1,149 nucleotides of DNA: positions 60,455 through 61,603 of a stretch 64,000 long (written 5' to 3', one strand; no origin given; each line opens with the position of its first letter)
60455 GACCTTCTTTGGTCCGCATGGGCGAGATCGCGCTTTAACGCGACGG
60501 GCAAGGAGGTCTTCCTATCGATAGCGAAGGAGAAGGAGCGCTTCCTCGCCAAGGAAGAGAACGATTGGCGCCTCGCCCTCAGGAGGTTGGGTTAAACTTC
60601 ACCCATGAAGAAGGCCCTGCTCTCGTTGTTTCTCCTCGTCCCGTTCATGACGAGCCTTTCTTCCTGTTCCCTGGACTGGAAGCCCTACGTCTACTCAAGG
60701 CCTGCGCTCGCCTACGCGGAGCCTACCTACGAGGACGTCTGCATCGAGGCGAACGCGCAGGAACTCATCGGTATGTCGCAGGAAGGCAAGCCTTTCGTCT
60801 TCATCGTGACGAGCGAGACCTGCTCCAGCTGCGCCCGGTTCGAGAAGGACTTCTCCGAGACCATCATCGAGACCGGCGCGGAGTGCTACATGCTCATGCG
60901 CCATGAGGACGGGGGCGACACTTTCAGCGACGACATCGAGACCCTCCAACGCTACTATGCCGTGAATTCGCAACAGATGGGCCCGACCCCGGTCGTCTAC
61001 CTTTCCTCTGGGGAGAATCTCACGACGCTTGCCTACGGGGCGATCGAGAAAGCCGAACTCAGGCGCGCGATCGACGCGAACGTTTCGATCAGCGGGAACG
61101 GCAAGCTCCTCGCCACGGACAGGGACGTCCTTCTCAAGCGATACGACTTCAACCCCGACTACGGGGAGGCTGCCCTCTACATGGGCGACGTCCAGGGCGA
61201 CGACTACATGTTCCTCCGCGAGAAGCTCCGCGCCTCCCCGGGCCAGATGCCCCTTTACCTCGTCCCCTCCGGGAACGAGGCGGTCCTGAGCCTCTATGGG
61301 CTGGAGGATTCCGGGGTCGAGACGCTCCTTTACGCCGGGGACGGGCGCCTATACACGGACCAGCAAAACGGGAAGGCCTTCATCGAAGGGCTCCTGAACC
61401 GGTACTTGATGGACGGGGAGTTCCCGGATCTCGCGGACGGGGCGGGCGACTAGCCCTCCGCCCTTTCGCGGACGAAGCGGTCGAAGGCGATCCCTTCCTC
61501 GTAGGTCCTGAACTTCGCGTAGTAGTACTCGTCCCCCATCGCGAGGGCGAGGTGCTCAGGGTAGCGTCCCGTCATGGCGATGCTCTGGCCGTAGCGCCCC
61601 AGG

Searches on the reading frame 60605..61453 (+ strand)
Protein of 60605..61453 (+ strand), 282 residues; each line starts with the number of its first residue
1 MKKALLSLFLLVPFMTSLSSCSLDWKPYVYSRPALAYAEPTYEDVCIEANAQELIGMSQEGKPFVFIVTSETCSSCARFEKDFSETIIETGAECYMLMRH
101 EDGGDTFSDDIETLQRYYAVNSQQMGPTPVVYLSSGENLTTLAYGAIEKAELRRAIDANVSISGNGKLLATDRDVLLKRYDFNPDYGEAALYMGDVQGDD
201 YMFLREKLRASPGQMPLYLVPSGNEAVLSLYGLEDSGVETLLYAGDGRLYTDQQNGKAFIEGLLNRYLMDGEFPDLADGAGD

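Call 44: search_protein_families(library=pfam, proteins=[window:60605-61453:+], max_evalue=0.001)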
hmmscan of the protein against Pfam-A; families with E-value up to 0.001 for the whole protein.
window:60605-61453:+ (282 aa): 1 family
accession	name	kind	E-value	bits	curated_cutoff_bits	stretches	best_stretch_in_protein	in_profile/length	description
PF13098.12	Thioredoxin_2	-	1.8e-05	25.4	27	1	59-155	3-103/104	Thioredoxin-like domain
